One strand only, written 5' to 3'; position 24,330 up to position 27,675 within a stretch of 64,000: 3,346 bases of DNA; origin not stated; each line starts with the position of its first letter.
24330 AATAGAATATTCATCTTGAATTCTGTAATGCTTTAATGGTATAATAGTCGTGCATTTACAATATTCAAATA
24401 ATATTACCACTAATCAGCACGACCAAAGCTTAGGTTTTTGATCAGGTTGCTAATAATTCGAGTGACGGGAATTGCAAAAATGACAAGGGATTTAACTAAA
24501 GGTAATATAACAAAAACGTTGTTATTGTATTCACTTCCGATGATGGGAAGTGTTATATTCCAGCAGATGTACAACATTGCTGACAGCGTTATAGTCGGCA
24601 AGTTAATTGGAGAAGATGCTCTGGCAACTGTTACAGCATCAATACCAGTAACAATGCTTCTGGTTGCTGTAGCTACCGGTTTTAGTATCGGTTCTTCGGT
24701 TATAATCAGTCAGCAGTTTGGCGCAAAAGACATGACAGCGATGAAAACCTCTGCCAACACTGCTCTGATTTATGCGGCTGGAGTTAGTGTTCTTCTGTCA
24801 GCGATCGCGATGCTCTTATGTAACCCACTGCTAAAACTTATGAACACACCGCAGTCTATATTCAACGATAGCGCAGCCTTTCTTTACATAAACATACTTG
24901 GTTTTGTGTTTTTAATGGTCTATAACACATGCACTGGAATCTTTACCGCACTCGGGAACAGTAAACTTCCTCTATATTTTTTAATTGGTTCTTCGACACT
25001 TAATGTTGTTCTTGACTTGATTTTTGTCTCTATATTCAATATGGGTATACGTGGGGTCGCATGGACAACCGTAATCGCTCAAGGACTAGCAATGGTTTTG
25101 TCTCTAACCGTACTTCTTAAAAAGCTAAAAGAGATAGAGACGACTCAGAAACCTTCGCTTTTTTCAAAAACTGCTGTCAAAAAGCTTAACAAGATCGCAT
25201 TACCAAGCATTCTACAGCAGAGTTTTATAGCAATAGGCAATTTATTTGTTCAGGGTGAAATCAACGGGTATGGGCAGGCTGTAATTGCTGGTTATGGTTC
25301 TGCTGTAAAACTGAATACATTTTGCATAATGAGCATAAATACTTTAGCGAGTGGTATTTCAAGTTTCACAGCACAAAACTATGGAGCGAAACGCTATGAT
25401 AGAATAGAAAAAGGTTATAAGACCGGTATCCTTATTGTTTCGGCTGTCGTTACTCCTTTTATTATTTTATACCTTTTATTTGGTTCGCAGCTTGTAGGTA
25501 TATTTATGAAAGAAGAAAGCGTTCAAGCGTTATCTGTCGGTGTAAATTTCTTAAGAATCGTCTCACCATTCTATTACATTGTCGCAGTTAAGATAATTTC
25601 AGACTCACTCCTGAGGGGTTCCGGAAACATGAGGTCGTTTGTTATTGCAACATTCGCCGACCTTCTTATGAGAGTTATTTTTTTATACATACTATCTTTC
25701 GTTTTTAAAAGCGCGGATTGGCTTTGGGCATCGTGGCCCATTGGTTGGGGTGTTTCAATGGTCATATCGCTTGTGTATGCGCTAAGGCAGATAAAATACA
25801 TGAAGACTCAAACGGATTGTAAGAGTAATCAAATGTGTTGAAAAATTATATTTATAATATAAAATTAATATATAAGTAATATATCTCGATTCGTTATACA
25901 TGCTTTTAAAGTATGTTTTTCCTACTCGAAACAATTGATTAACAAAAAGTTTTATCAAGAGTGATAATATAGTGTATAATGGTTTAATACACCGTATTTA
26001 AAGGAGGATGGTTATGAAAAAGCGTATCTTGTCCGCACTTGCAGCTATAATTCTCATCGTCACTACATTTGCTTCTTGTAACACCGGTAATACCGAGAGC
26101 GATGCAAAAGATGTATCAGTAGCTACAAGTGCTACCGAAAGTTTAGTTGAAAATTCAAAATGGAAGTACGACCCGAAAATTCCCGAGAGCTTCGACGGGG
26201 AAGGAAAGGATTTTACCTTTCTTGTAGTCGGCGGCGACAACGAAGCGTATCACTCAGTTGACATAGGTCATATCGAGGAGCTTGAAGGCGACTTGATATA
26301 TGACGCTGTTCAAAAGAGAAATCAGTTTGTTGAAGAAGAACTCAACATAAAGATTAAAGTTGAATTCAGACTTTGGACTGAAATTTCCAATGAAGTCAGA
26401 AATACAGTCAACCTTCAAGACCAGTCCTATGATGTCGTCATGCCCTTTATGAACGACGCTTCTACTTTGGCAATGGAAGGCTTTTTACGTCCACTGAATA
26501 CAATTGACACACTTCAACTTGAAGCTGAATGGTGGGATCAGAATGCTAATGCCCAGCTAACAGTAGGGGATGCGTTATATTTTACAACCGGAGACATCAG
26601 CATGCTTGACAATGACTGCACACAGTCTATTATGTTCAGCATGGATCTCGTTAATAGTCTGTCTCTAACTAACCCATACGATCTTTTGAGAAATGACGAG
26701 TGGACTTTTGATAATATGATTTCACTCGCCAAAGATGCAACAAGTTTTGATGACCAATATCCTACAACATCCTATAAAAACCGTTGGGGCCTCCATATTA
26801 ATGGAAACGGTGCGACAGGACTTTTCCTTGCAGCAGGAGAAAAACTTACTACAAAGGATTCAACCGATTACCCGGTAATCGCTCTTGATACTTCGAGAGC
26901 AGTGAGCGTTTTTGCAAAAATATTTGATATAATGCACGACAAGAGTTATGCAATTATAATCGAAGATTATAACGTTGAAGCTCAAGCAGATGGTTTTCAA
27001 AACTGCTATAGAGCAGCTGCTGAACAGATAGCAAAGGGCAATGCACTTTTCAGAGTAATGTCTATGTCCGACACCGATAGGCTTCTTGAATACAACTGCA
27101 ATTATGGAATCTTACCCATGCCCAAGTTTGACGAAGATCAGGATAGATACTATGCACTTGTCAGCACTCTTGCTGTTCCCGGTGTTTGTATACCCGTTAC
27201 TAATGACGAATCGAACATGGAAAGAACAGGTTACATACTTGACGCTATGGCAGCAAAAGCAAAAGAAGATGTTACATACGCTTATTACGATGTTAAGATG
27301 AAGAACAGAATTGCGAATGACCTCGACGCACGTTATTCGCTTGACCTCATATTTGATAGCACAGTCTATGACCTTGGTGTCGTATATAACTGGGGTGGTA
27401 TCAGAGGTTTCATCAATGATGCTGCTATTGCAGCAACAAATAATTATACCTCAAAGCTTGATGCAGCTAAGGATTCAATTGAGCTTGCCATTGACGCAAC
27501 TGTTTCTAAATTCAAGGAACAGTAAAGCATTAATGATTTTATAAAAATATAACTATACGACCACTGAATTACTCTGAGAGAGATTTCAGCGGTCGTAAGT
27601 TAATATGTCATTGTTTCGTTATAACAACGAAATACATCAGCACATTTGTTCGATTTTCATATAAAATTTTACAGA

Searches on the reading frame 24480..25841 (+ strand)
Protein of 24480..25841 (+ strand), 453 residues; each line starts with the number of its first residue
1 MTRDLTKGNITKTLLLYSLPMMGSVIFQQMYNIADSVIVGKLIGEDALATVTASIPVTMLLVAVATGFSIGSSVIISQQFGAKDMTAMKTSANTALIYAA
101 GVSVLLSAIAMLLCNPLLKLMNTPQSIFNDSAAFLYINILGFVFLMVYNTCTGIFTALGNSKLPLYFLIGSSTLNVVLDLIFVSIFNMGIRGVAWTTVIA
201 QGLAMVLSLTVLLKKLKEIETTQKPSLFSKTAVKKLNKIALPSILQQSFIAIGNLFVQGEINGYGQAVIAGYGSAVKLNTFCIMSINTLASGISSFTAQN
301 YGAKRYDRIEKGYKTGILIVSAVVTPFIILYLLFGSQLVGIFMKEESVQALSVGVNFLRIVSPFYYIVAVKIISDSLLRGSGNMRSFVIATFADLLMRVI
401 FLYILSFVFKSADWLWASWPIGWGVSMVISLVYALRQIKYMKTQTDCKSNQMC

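Call 12: search_protein_families(library=pfam, proteins=[window:24480-25841:+])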
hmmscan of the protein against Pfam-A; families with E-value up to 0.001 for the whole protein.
window:24480-25841:+ (453 aa): 3 families
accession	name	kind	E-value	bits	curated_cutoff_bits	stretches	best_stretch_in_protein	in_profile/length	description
PF01554.23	MatE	-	1.4e-53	181.3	24.9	2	20-180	1-160/161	MatE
PF01943.22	Polysacc_synt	-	5.3e-08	33.1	28.2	0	11-65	204-258/274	Polysaccharide biosynthesis protein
PF03023.19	MurJ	-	4.1e-06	26.1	27.4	1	53-243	242-426/451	Lipid II flippase MurJ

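Call 14: find_encoding_contigs(protein=window:24480-25841:+, flank=3000, max_places=6)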
Protein window:24480-25841:+ (453 aa): 1 contig read that carries it; 1 place shown.
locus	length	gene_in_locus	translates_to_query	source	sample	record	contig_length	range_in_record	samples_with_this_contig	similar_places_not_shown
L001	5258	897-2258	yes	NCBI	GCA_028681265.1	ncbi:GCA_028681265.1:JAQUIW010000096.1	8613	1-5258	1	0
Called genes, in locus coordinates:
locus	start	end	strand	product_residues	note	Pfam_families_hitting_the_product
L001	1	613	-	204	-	?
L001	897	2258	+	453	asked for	PF01943:Polysacc_synt (faint), PF03023:MurJ (faint), PF01554:MatE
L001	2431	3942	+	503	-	-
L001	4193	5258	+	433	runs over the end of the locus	PF03747:ADP_ribosyl_GH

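Call 16: find_homologous_proteins(query=window:24480-25841:+, max_evalue=1e-30)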
Query window:24480-25841:+ (453 aa): 5072 proteins with E <= 1e-30 among 8000 candidates; the best 120 are listed.
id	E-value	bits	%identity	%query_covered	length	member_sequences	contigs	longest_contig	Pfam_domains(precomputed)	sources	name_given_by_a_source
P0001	1.2e-281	952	100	100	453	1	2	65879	PF01943.23,PF01554.24,PF03023.20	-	-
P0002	1.9e-280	948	100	100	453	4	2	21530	PF01943.23,PF01554.24,PF03023.20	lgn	-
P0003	1.0e-247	840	87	100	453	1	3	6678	PF01943.23,PF01554.24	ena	-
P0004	4.0e-208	710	74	100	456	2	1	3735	PF01943.23,PF01554.24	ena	-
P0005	8.7e-208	709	75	98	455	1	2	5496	PF01943.23,PF01554.24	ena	-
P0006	5.2e-191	653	69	98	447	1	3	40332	PF01943.23,PF01554.24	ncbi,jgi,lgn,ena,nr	ncbi:MAG: MATE family efflux transporter [Clostridiales bacterium GWF2_38_85]|nr:MAG: MATE family ef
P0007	1.9e-142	493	53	98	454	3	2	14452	PF01554.24,PF03023.20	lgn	-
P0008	3.4e-142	493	53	96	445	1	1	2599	PF01554.24,PF03023.20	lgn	-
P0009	3.7e-142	492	52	99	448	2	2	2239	PF01943.23,PF01554.24,PF03023.20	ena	-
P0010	4.1e-142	492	55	94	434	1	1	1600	PF01943.23,PF01554.24,PF03023.20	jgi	-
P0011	4.2e-142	492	53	98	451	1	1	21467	PF01943.23,PF01554.24,PF03023.20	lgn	-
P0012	4.6e-142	492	54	95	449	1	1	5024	PF01554.24,PF03023.20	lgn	-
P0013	5.9e-142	492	53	98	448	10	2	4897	PF01943.23,PF01554.24,PF13440.12,PF03023.20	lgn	-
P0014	4.2e-141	489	52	96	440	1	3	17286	PF01554.24,PF03023.20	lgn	-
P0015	5.2e-141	489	52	96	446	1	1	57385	PF01554.24,PF03023.20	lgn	-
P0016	6.1e-141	488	52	96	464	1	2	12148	PF01554.24,PF03023.20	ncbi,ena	-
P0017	7.6e-141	488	53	96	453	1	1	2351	PF01943.23,PF01554.24,PF03023.20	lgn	-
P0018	9.5e-141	488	51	97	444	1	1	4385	PF01554.24,PF03023.20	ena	-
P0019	1.2e-140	487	53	96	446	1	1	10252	PF01554.24,PF03023.20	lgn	-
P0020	1.6e-140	487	52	96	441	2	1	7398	PF01554.24,PF03023.20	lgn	-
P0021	2.1e-140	487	54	96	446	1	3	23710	PF01943.23,PF01554.24,PF03023.20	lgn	-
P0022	4.0e-140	486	50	100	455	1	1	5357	PF01943.23,PF01554.24,PF03023.20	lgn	-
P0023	4.4e-140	486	52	96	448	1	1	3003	PF01943.23,PF01554.24,PF03023.20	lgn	-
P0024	7.1e-140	485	50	100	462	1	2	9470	PF01943.23,PF01554.24,PF03023.20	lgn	-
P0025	8.7e-140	485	53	96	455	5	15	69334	PF01554.24,PF03023.20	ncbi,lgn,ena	-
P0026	1.4e-139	484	54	95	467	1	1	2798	PF01554.24,PF03023.20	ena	-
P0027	1.5e-139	484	53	98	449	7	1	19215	PF01554.24,PF03023.20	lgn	-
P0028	1.9e-139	484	50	96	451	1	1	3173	PF01943.23,PF01554.24,PF03023.20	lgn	-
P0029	2.6e-139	483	52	96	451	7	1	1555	PF01943.23,PF01554.24,PF03023.20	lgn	-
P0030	3.4e-139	483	53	96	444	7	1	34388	PF01554.24,PF03023.20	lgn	-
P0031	3.6e-139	483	51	98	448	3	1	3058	PF01554.24,PF03023.20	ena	-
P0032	5.0e-139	482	53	96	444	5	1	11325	PF01554.24,PF03023.20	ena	-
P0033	5.0e-139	482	51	96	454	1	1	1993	PF01554.24,PF03023.20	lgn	-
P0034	6.2e-139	482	52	95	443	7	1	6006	PF01943.23,PF01554.24,PF03023.20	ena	-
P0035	7.4e-139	482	51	96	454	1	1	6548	PF01554.24,PF03023.20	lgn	-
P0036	1.4e-138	481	52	95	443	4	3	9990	PF01943.23,PF01554.24,PF03023.20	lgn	-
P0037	1.4e-138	481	52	98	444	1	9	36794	PF01554.24,PF03023.20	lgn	-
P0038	1.5e-138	481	52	96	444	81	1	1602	PF01554.24,PF03023.20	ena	-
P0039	1.7e-138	480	51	100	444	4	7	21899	PF01554.24,PF03023.20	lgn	-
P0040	1.7e-138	480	52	97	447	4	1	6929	PF01554.24,PF03023.20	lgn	-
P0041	1.8e-138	480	49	98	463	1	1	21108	PF01554.24,PF03023.20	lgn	-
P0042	1.8e-138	480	52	96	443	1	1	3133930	PF01554.24,PF03023.20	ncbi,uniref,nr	ncbi:MATE family efflux transporter [Sedimentibacter sp. zth1]|uniref:MATE family efflux transporter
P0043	2.3e-138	480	51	96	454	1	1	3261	PF01554.24,PF03023.20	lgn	-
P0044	2.3e-138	480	52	96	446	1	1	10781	PF01554.24,PF03023.20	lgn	-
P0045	4.0e-138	479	52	96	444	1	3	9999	PF01554.24,PF03023.20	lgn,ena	-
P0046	4.1e-138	479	52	96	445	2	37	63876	PF01554.24,PF03023.20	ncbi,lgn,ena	-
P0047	4.2e-138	479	52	96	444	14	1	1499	PF01554.24,PF03023.20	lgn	-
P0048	4.4e-138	479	50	100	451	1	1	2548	PF01554.24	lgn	-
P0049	5.3e-138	479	52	97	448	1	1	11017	PF01554.24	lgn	-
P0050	5.4e-138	479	51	99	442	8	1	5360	PF01554.24,PF03023.20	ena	-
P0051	6.4e-138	479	52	98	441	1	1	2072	PF01554.24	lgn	-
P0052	6.7e-138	478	53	96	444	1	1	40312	PF01943.23,PF01554.24,PF03023.20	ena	-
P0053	6.8e-138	478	52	98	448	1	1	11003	PF01554.24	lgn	-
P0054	7.1e-138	478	52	95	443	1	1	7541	PF01943.23,PF01554.24,PF03023.20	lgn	-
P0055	7.2e-138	478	52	95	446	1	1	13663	PF01554.24,PF03023.20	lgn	-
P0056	7.9e-138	478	52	97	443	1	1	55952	PF01554.24,PF03023.20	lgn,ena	-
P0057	7.9e-138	478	51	96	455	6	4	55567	PF01554.24,PF03023.20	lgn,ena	-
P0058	8.3e-138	478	52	97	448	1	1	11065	PF01554.24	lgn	-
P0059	9.4e-138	478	49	96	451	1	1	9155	PF01943.23,PF01554.24,PF03023.20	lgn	-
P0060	1.0e-137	478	53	96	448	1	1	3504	PF01554.24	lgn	-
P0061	1.2e-137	478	52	97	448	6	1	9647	PF01554.24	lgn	-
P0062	1.2e-137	478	52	98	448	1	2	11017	PF01554.24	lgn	-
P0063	1.3e-137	478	52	96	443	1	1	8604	PF01554.24,PF03023.20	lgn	-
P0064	1.4e-137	477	52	96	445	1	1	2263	PF01554.24,PF03023.20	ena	-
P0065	1.5e-137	477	52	96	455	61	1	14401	PF01554.24,PF03023.20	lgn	-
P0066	1.9e-137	477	52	97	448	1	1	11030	PF01554.24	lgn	-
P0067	2.0e-137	477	51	96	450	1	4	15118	PF01554.24,PF03023.20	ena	-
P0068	2.1e-137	477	52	96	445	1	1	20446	PF01554.24,PF03023.20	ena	-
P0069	2.3e-137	477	53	96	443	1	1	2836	PF01943.23,PF01554.24,PF03023.20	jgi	-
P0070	2.4e-137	477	52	96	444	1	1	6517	PF01554.24,PF03023.20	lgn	-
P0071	2.4e-137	477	50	98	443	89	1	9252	PF01943.23,PF01554.24,PF03023.20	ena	-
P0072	2.6e-137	477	52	97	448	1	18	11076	PF01554.24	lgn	-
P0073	2.6e-137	477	52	97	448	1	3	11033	PF01554.24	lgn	-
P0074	2.7e-137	476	50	98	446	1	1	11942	PF01554.24,PF03023.20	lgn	-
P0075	2.8e-137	476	53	96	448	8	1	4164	PF01554.24,PF03023.20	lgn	-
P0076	2.9e-137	476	52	96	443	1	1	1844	PF01554.24,PF03023.20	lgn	-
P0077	3.1e-137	476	52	96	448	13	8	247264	PF01554.24,PF03023.20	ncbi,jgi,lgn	-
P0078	3.1e-137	476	52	98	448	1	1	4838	PF01554.24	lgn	-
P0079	3.3e-137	476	52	97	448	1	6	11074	PF01554.24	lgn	-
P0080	3.6e-137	476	50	96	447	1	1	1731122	PF01554.24,PF03023.20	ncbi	-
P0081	3.6e-137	476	51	96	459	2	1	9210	PF01943.23,PF01554.24,PF03023.20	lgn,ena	-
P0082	3.7e-137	476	52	96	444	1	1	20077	PF01554.24,PF03023.20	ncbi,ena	-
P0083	4.0e-137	476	52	96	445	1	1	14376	PF01554.24,PF03023.20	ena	-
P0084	4.2e-137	476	52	96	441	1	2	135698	PF01554.24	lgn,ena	-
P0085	4.6e-137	476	53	95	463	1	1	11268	PF01554.24,PF03023.20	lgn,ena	-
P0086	4.6e-137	476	52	96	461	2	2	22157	PF01554.24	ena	-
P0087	4.7e-137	476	51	96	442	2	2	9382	PF01554.24,PF03023.20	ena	-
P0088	5.3e-137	475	53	96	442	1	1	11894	PF01554.24,PF03023.20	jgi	-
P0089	5.6e-137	475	52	96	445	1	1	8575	PF01554.24,PF03023.20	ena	-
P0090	5.8e-137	475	51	96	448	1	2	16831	PF01943.23,PF01554.24,PF03023.20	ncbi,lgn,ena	-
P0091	6.1e-137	475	51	96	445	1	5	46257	PF01554.24,PF03023.20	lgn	-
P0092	6.2e-137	475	53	97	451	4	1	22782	PF01554.24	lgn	-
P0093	6.3e-137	475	51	97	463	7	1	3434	PF01554.24,PF03023.20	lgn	-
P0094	6.6e-137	475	50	97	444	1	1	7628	PF01554.24,PF03023.20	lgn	-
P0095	7.5e-137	475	51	96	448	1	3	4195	PF01554.24,PF03023.20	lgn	-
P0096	7.6e-137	475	52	97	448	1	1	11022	PF01554.24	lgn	-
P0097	7.7e-137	475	52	96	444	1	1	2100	PF01554.24,PF03023.20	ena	-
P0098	8.2e-137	475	51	95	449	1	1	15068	PF01554.24,PF03023.20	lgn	-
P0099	8.3e-137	475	53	97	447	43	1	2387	PF01554.24,PF03023.20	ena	-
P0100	8.7e-137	475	52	97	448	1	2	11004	PF01554.24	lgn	-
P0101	8.7e-137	475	52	96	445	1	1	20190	PF01943.23,PF01554.24,PF03023.20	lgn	-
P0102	9.0e-137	475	52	96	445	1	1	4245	PF01554.24,PF03023.20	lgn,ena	-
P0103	9.5e-137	475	52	96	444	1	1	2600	PF01554.24,PF03023.20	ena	-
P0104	1.3e-136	474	50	96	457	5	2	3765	PF01554.24,PF03023.20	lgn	-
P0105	1.4e-136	474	52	96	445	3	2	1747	PF01554.24,PF03023.20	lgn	-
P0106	1.6e-136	474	51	96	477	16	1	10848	PF01554.24,PF03023.20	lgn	-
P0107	1.6e-136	474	51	96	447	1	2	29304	PF01554.24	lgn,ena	-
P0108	1.7e-136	474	50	96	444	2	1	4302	PF01554.24,PF03023.20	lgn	-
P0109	1.7e-136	474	50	97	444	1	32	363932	PF01554.24,PF03023.20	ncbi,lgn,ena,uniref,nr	ncbi:MATE family efflux transporter [Murimonas intestini]|uniref:Probable multidrug resistance prote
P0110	1.8e-136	474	53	96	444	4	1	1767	PF01554.24,PF03023.20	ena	-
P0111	1.9e-136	474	51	97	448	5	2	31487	PF01554.24,PF03023.20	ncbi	-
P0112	2.0e-136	474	51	98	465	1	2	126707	PF01943.23,PF01554.24,PF03023.20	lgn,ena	-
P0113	2.0e-136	474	50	97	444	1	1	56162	PF01554.24,PF03023.20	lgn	-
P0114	2.1e-136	473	53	96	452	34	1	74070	PF01554.24,PF03023.20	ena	-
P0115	2.2e-136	473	49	100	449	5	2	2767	PF01554.24,PF03023.20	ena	-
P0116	2.5e-136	473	52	100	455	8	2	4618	PF01554.24,PF03023.20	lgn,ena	-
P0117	2.6e-136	473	53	97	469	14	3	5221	PF01554.24,PF03023.20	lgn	-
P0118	2.8e-136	473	50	97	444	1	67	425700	PF01554.24,PF03023.20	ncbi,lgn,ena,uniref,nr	ncbi:MATE family efflux transporter [Murimonas intestini]|uniref:MATE family efflux transporter n=1 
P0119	3.0e-136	473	53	96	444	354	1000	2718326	PF01554.24,PF03023.20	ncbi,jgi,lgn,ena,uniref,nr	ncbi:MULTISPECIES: MATE family efflux transporter [Hungatella]|jgi:putative MATE family efflux prote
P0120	3.2e-136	473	51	97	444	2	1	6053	PF01943.23,PF01554.24,PF03023.20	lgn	-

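Call 17: find_encoding_contigs(protein=P0003, flank=2000, max_places=3)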
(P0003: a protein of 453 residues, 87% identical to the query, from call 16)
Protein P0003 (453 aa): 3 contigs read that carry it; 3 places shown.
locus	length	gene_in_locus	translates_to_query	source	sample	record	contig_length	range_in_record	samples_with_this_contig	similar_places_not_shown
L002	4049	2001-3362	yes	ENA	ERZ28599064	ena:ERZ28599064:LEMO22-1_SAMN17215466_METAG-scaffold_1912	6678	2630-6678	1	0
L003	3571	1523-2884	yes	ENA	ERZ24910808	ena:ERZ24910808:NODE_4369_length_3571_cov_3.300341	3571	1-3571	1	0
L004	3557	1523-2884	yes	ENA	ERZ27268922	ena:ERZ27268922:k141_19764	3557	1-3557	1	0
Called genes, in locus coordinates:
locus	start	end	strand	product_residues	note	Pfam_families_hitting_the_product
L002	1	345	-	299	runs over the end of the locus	PF04203:Sortase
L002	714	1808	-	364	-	PF00465:Fe-ADH, PF13685:Fe-ADH_2 (weak), PF25137:ADH_Fe_C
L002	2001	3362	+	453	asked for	PF01943:Polysacc_synt (faint), PF01554:MatE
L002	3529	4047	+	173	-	?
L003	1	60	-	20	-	?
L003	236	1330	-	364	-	PF00465:Fe-ADH, PF13685:Fe-ADH_2 (weak), PF25137:ADH_Fe_C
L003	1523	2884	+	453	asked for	PF01943:Polysacc_synt (faint), PF01554:MatE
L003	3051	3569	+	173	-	?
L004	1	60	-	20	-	?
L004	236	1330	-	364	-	PF00465:Fe-ADH, PF13685:Fe-ADH_2 (weak), PF25137:ADH_Fe_C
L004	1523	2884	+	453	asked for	PF01943:Polysacc_synt (faint), PF01554:MatE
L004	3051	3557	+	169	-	?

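Call 18: find_encoding_contigs(protein=P0004, flank=2000, max_places=3)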
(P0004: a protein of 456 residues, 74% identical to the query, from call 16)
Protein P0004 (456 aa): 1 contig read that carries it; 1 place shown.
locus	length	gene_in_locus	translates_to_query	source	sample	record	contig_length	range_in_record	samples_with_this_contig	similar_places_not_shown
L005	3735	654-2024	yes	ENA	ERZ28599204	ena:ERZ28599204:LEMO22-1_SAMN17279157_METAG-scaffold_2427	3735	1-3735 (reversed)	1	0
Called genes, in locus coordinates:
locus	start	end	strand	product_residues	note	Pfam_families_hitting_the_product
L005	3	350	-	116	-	?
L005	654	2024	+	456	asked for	PF01943:Polysacc_synt (faint), PF01554:MatE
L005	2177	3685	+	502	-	-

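Call 19: find_encoding_contigs(protein=P0005, flank=2000, max_places=3)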
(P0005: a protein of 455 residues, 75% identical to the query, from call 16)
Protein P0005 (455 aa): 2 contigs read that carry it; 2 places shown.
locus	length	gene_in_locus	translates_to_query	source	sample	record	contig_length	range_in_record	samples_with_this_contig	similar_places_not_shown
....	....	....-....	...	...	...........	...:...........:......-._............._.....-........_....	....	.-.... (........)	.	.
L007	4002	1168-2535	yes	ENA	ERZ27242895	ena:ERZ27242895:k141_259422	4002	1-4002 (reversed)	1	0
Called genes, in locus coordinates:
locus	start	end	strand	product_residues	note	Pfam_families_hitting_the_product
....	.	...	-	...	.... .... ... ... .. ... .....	-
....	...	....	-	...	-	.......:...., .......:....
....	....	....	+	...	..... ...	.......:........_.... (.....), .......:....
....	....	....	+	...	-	?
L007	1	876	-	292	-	?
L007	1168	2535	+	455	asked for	PF01943:Polysacc_synt (faint), PF01554:MatE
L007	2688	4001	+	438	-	?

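Call 20: find_encoding_contigs(protein=P0006, flank=2000, max_places=3)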
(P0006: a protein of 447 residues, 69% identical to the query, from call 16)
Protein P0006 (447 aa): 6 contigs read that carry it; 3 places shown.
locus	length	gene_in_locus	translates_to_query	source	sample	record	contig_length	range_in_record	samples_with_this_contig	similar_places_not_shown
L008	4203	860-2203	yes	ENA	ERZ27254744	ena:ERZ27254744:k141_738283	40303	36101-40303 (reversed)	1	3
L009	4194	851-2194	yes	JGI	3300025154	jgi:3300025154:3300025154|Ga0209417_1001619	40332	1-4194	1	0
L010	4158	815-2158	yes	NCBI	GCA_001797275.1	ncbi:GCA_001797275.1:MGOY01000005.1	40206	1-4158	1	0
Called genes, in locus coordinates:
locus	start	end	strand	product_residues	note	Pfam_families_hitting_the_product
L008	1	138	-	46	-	?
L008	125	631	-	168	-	-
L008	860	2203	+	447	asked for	PF01943:Polysacc_synt (faint), PF01554:MatE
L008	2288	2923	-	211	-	PF01081:Aldolase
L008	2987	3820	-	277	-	PF04542:Sigma70_r2, PF04539:Sigma70_r3, PF04545:Sigma70_r4, PF08281:Sigma70_r4_2 (weak), PF01381:HTH_3 (weak)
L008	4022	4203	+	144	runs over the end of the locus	-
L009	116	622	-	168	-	-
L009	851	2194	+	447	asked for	PF01943:Polysacc_synt (faint), PF01554:MatE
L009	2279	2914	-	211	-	PF01081:Aldolase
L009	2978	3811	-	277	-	PF04542:Sigma70_r2, PF04539:Sigma70_r3, PF04545:Sigma70_r4, PF08281:Sigma70_r4_2 (weak), PF01381:HTH_3 (weak)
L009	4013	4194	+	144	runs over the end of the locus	-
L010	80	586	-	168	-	-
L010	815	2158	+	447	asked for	PF01943:Polysacc_synt (faint), PF01554:MatE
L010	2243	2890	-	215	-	PF01081:Aldolase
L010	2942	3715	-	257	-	PF04542:Sigma70_r2, PF04539:Sigma70_r3, PF08281:Sigma70_r4_2 (weak), PF04545:Sigma70_r4, PF01381:HTH_3 (weak)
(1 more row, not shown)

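Call 39: find_encoding_contigs(protein=P0002, flank=1500, max_places=4)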
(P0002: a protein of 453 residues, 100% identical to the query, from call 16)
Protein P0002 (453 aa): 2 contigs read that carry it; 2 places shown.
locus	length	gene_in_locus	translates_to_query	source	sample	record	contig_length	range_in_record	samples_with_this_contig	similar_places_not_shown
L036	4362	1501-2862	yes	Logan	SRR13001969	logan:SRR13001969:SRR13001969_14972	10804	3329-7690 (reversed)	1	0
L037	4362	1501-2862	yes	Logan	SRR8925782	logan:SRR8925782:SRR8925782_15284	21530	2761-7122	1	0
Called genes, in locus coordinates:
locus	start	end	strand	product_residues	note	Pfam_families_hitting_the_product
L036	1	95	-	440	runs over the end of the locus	PF04203:Sortase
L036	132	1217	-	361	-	PF04203:Sortase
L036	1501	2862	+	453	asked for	PF01943:Polysacc_synt (faint), PF03023:MurJ (faint), PF01554:MatE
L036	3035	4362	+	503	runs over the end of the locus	-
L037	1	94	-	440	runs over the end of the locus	PF04203:Sortase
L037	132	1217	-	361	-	PF04203:Sortase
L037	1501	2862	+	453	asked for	PF01943:Polysacc_synt (faint), PF03023:MurJ (faint), PF01554:MatE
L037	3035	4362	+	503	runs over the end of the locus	-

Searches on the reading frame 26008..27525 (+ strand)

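Call 12: search_protein_families(library=pfam, proteins=[window:26008-27525:+])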
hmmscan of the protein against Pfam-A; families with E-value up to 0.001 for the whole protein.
window:26008-27525:+ (505 aa): 1 family
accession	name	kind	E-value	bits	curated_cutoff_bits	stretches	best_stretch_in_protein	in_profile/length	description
PF01547.30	SBP_bac_1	-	0.00063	20.3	26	1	103-390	15-283/307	Bacterial extracellular solute-binding protein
